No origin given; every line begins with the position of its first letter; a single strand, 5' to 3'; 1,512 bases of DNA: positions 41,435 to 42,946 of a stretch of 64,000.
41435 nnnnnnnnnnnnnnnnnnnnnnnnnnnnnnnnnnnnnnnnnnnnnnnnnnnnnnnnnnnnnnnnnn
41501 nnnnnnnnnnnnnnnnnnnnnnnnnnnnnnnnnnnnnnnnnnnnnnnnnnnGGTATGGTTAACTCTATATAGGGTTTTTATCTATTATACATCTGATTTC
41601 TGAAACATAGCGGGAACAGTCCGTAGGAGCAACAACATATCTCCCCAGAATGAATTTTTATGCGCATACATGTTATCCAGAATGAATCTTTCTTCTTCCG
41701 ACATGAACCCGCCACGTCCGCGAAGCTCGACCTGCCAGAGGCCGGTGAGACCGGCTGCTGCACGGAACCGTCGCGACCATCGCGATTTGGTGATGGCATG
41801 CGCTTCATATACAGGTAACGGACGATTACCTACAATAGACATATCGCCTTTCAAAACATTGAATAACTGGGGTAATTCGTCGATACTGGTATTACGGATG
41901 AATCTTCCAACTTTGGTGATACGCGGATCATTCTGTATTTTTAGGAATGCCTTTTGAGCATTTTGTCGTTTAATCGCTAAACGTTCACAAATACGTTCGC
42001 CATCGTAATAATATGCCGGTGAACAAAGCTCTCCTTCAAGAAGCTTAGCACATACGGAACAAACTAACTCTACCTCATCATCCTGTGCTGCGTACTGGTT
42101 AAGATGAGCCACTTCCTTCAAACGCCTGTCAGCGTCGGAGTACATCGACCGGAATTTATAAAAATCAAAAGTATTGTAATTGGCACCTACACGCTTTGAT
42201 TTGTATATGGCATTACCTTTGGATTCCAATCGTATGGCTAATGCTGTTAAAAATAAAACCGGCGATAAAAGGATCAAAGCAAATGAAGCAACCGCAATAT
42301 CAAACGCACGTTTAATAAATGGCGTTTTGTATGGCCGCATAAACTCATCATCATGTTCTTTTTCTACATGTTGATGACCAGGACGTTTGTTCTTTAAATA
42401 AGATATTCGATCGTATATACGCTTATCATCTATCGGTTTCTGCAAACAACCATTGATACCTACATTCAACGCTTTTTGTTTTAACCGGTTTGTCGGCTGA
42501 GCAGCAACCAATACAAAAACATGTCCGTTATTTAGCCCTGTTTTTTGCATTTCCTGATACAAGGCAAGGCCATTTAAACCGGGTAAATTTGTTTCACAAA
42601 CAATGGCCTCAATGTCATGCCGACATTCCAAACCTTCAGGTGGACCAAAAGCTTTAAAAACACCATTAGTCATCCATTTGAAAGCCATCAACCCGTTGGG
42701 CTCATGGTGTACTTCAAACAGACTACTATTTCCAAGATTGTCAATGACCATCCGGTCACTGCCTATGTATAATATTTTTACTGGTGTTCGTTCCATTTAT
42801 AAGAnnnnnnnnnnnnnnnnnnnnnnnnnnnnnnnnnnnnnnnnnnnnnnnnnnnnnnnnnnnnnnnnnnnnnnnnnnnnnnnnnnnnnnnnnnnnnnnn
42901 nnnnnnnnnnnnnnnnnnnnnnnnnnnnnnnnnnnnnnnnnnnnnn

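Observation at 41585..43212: Polysaccharide initiation gated by a receiver pair: a canonical CheY-like protein next to a pseudo-receiver::phosphoglycosyltransferase fusion with a Cys-rich insert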

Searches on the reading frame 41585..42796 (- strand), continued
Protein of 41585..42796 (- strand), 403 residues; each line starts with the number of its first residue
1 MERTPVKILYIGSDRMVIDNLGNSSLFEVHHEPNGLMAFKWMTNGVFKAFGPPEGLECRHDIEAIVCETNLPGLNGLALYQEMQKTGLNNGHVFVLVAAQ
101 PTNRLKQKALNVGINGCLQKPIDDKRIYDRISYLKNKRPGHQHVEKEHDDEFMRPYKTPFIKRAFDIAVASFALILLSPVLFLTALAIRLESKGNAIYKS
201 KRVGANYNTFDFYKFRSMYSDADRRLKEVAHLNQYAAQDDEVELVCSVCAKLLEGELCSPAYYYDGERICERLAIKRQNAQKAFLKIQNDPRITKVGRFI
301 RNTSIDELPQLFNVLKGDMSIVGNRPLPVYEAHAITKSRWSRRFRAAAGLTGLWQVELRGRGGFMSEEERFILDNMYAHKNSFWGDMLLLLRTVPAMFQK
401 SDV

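Call 73: find_encoding_contigs(protein=P0282, flank=4000, max_places=2)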
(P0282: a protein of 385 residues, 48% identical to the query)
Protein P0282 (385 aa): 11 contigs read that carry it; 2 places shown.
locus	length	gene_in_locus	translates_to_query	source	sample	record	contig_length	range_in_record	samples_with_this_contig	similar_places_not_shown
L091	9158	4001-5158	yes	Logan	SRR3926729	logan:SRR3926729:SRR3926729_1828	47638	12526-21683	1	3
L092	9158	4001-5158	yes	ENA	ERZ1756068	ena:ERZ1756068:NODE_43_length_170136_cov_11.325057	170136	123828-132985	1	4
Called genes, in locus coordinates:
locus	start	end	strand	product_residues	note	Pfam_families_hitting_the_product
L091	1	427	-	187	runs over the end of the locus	PF01553:Acyltransferase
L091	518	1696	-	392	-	PF02163:Peptidase_M50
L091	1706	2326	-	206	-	PF00702:Hydrolase, PF13419:HAD_2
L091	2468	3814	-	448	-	PF00072:Response_reg, PF00158:Sigma54_activat, PF14532:Sigma54_activ_2, PF07728:AAA_5 (weak), PF25601:AAA_lid_14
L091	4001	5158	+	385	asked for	PF00072:Response_reg, PF02397:Bac_transf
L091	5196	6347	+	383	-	PF00535:Glycos_transf_2 (weak), PF13641:Glyco_tranf_2_3, PF13632:Glyco_trans_2_3 (weak)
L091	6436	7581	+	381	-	PF13439:Glyco_transf_4, PF20706:GT4-conflict (weak), PF00534:Glycos_transf_1, PF13692:Glyco_trans_1_4, PF13524:Glyco_trans_1_2 (weak)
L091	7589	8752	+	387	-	PF13506:Glyco_transf_21 (weak), PF13641:Glyco_tranf_2_3, PF00535:Glycos_transf_2, PF13632:Glyco_trans_2_3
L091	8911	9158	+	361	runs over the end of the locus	PF08495:FIST, PF10442:FIST_C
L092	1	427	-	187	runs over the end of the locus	PF01553:Acyltransferase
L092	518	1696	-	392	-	PF02163:Peptidase_M50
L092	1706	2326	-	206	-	PF00702:Hydrolase, PF13419:HAD_2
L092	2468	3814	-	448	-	PF00072:Response_reg, PF00158:Sigma54_activat, PF14532:Sigma54_activ_2, PF07728:AAA_5 (weak), PF25601:AAA_lid_14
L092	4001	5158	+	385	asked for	PF00072:Response_reg, PF02397:Bac_transf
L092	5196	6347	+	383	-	PF00535:Glycos_transf_2 (weak), PF13641:Glyco_tranf_2_3, PF13632:Glyco_trans_2_3 (weak)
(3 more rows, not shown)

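Call 74: find_encoding_contigs(protein=P0363, flank=4000, max_places=2)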
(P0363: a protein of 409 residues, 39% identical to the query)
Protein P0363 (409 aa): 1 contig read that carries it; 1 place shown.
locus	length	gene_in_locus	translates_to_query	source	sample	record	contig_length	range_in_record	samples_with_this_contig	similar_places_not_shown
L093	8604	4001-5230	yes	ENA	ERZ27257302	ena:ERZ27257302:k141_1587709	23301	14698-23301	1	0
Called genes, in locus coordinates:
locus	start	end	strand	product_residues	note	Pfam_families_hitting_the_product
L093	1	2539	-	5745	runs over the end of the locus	?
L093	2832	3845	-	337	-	PF00561:Abhydrolase_1 (weak), PF12146:Hydrolase_4, PF12697:Abhydrolase_6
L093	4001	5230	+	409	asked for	PF00072:Response_reg, PF02397:Bac_transf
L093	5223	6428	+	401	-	PF00535:Glycos_transf_2, PF13641:Glyco_tranf_2_3, PF13506:Glyco_transf_21 (weak), PF13632:Glyco_trans_2_3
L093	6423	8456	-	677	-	PF03571:Peptidase_M49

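Call 75: find_encoding_contigs(protein=P0324, flank=4000, max_places=2)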
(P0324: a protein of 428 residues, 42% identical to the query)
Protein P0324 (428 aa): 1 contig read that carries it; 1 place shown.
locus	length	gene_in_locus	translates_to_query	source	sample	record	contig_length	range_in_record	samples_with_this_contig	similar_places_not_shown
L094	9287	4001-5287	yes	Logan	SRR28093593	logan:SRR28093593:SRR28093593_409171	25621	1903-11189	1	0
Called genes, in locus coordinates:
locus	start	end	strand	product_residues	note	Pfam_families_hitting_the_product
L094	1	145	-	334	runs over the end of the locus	PF00756:Esterase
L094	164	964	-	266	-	PF00902:TatC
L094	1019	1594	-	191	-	-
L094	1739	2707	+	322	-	PF00348:polyprenyl_synt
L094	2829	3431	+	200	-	-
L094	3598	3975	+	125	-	PF00072:Response_reg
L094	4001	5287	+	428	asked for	PF00072:Response_reg, PF02397:Bac_transf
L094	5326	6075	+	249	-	-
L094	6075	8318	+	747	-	-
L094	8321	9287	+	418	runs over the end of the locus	PF13641:Glyco_tranf_2_3, PF13632:Glyco_trans_2_3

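Call 81: search_protein_families(library=pfam, proteins=[P0384, P0363, P0333, L017:8265-9737:+, L017:7852-8196:+, L082:819-1358:-], max_evalue=0.001)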
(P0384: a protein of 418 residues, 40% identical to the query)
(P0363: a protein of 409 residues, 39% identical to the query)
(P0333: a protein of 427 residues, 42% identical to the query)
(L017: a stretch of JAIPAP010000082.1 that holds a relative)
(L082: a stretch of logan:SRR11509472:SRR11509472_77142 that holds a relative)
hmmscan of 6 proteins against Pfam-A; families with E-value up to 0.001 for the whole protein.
P0384 (418 aa): 2 families
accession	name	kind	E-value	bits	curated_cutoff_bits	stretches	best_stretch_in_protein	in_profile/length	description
PF02397.22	Bac_transf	-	7.4e-59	198.7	27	1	176-412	1-177/179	Bacterial sugar transferase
PF00072.30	Response_reg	-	1.4e-25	90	30.2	1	6-118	1-111/111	Response regulator receiver domain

P0363 (409 aa): 2 families
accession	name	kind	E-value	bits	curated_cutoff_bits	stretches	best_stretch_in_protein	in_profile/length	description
PF02397.22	Bac_transf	-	6.2e-59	199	27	1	167-404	1-178/179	Bacterial sugar transferase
PF00072.30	Response_reg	-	1.2e-27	96.7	30.2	1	6-118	1-111/111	Response regulator receiver domain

P0333 (427 aa): 2 families
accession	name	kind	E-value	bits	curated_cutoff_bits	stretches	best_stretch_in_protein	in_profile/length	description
PF02397.22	Bac_transf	-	1.2e-61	207.9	27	2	296-422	53-178/179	Bacterial sugar transferase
PF00072.30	Response_reg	-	1.9e-11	44.6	30.2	1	36-152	1-110/111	Response regulator receiver domain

L017:8265-9737:+ (490 aa): 4 families
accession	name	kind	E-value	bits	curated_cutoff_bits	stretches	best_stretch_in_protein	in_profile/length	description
PF03050.20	DDE_Tnp_IS66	-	1.9e-96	323.3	23.1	1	164-445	1-283/284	Transposase IS66 family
PF13817.11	DDE_Tnp_IS66_C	-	2.5e-14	53.6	30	1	452-488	1-38/39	IS66 C-terminal element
PF13007.12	LZ_Tnp_IS66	-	2.2e-13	51.1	22.9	1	29-100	4-69/71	Transposase C of IS166 homeodomain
PF13005.12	zf-IS66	-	1.7e-05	25.6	27.3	1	114-141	12-40/46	zinc-finger binding domain of transposase IS66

L017:7852-8196:+ (114 aa): 1 family
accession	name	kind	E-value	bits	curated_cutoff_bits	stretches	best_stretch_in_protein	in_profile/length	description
PF05717.18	TnpB_IS66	-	1.8e-33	114.9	26.6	1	9-108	2-100/101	IS66 Orf2 like protein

L082:819-1358:- (179 aa): 1 family
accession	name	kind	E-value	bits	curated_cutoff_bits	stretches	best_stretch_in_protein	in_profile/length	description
PF07700.20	HNOB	-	2.2e-41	141.9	25.5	1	2-161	1-162/163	Haem-NO-binding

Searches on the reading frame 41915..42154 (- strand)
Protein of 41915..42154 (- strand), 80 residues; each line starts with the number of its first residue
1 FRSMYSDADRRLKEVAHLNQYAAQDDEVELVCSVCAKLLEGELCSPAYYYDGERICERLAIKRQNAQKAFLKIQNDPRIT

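Call 56: search_solved_structures(query=A3, max_evalue=10, show_alignments=2)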
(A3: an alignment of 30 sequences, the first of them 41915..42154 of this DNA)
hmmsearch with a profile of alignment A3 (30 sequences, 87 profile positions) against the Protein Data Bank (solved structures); distinct sequences matched with E-value up to 10: 5.
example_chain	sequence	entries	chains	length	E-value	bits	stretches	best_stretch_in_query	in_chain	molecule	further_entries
8fjg_A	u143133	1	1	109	1.6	12.7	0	64-87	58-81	H12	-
30us_A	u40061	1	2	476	1.9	12.4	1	57-87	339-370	UDP-Gal::undecaprenolphosphate Gal-1-P transferase WbaP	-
30wc_A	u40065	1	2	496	2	12.4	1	57-87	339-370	Undecaprenyl-phosphate galactose phosphotransferase WbaP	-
9s7s_A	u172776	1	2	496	2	12.4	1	57-87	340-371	UDP-Gal::undecaprenolphosphate Gal-1-P transferase WbaP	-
9s8l_A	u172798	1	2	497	2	12.4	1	57-87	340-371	UDP-Gal::undecaprenolphosphate Gal-1-P transferase WbaP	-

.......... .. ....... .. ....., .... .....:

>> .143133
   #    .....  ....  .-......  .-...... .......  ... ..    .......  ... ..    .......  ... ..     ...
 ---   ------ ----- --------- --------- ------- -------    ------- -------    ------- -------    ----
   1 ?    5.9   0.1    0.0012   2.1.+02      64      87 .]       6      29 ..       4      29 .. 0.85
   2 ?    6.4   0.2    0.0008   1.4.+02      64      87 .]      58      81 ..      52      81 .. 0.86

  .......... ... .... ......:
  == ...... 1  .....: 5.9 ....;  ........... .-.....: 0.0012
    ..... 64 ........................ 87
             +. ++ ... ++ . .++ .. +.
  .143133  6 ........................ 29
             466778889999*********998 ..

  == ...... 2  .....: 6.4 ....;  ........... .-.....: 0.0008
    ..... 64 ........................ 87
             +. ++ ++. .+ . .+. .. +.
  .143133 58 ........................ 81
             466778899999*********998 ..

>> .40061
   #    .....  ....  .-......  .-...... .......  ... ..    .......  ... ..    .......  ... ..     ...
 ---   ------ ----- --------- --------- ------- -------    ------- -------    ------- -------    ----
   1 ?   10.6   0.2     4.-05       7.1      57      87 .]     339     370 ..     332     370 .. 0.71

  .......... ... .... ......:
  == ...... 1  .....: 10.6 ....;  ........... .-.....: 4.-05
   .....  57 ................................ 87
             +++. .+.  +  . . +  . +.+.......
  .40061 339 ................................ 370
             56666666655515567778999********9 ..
